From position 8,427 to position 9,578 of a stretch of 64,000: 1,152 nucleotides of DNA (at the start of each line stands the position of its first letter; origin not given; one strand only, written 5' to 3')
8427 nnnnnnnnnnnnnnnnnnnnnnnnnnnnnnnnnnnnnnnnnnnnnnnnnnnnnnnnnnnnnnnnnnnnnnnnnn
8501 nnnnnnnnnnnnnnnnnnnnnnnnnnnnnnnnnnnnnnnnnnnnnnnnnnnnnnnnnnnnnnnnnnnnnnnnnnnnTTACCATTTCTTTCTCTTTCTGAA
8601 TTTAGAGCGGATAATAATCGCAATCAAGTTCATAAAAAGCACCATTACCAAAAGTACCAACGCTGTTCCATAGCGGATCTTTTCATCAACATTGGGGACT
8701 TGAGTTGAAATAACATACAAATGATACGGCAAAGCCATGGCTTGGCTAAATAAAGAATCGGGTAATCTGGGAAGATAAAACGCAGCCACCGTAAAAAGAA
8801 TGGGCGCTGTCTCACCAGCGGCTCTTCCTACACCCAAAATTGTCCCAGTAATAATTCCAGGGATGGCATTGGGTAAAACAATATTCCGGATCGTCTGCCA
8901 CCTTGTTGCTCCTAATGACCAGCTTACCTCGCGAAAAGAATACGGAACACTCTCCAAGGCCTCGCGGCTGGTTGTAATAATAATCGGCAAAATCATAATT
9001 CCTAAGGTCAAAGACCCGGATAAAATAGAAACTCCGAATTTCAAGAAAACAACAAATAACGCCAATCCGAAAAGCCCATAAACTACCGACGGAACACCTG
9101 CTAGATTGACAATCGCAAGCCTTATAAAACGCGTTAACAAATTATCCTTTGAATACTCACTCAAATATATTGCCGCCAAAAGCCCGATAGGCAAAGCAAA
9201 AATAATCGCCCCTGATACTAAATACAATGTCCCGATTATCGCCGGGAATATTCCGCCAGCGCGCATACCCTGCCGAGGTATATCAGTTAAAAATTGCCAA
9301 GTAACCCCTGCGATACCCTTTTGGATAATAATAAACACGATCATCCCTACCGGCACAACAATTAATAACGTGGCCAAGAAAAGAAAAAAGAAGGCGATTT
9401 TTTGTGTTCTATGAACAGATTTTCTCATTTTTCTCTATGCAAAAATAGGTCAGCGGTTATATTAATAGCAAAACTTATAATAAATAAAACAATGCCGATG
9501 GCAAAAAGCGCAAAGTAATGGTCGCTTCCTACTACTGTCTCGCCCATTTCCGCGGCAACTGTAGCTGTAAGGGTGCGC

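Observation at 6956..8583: Tandem pstB paralogs, one with a degenerate ABC signature motif (LSLEEKQ)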

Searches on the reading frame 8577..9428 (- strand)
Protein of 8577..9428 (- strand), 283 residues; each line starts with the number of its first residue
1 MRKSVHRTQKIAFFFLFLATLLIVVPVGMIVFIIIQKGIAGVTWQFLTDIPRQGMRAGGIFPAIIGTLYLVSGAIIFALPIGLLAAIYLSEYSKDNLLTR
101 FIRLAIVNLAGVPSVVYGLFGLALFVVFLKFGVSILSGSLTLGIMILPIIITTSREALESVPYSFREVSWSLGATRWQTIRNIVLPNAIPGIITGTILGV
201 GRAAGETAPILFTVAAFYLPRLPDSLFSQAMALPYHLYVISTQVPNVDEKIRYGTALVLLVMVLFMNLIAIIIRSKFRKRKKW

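Call 3: search_protein_families(library=ncbifam, proteins=[window:8577-9428:-])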
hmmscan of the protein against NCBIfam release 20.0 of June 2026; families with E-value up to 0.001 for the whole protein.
window:8577-9428:- (283 aa): 27 families (the best 25 are shown)
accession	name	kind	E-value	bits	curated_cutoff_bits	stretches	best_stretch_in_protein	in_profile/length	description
TIGR00974.1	3a0107s02c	equivalog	7.8e-90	300.7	193.45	1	10-278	2-271/272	phosphate ABC transporter permease PstA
TIGR02138.1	phosphate_pstC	equivalog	2.9e-50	171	196.45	1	13-277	5-295/296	phosphate ABC transporter permease subunit PstC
NF008430.0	PRK11268.1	equivalog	3.8e-40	137.8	439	1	7-276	25-292/295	phosphate ABC transporter permease PstA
NF008435.0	PRK11275.1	equivalog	1.4e-22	80.2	502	2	130-276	165-306/319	phosphate ABC transporter permease PstC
NF006939.0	PRK09421.1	equivalog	1.3e-11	44.3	262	1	63-280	11-223/230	molybdate ABC transporter permease subunit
TIGR00969.1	3a0106s02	subfamily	2.2e-09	37.2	240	1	13-215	21-223/272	sulfate ABC transporter permease subunit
TIGR02141.1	modB_ABC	equivalog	3.7e-09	36.5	182.6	1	71-212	7-157/208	molybdate ABC transporter permease subunit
NF008208.0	PRK10971.1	equivalog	4.9e-09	36.1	415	1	66-214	62-219/277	sulfate/thiosulfate ABC transporter permease CysT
TIGR02139.1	permease_CysT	equivalog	1e-08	35.1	246.1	1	123-215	125-212/265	sulfate ABC transporter permease subunit CysT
TIGR03255.1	PhnV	equivalog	1.2e-08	35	358.7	1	58-208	62-214/270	2-aminoethylphosphonate ABC transport system, membrane component PhnV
TIGR01581.1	Mo_ABC_porter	hypoth_equivalog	3.3e-08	33.3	210.3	1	75-216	34-184/225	ABC transporter permease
NF007047.0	PRK09500.1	equivalog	1e-07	31.8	326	1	10-200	5-193/257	spermidine/putrescine ABC transporter permease PotC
TIGR01097.1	PhnE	equivalog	1.5e-07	31.1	216.7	1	34-197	31-189/252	phosphonate ABC transporter, permease protein PhnE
NF043074.1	MMSYN1_0196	equivalog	2.2e-07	30.5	350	1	5-204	7-207/277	spermidine/putrescine ABC transporter permease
NF038017.1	ABC_perm1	subfamily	3.4e-07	30.4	100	1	74-207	12-143/184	ABC transporter permease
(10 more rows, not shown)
